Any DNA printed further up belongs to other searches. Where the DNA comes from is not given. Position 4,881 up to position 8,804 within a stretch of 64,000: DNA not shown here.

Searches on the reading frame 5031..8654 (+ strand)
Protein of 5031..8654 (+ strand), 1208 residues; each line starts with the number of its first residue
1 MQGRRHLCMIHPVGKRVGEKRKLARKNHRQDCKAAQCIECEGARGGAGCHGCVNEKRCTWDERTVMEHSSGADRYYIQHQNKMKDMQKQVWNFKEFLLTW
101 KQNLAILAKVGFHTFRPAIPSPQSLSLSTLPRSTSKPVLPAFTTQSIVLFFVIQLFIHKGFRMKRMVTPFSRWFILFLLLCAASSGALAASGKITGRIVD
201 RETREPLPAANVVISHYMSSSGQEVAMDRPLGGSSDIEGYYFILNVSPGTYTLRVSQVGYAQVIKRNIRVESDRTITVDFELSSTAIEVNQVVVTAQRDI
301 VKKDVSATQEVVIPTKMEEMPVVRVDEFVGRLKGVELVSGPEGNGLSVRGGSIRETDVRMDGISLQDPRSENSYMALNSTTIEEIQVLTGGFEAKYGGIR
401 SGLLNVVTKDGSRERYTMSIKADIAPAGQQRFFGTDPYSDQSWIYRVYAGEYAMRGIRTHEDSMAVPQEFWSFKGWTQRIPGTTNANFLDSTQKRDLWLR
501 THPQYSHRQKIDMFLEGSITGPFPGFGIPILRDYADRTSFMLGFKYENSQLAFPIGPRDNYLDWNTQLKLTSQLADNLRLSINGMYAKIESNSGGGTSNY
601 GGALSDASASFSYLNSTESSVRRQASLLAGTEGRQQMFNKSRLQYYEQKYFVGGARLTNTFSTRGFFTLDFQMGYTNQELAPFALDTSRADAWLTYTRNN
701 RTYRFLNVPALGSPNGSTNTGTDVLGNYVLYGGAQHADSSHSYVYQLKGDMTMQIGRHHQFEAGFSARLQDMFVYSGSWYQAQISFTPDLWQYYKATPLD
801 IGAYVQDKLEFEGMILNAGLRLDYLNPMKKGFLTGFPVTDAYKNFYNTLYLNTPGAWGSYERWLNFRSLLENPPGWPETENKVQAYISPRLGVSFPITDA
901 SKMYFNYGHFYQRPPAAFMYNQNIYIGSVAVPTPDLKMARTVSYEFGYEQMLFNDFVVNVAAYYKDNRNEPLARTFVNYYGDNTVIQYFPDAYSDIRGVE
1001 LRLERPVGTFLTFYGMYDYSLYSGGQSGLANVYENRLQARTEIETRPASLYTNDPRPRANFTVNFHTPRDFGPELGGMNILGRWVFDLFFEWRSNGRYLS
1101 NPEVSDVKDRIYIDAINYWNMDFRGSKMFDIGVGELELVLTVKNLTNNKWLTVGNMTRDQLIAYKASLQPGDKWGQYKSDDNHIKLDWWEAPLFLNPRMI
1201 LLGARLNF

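Call 37: search_protein_families(library=pfam, proteins=[window:5031-8654:+], max_evalue=0.00001)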
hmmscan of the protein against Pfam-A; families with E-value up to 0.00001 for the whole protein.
window:5031-8654:+ (1208 aa): 3 families
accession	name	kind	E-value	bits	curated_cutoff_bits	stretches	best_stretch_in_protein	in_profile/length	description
PF13715.12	CarbopepD_reg_2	-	1.2e-14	54.6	32.2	1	194-294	1-88/88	CarboxypepD_reg-like domain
PF13620.12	CarboxypepD_reg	-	9.5e-14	52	32.3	1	194-282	2-81/82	Carboxypeptidase regulatory-like domain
PF07715.20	Plug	-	1.3e-08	35.8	23.9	1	302-398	2-101/107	TonB-dependent Receptor Plug Domain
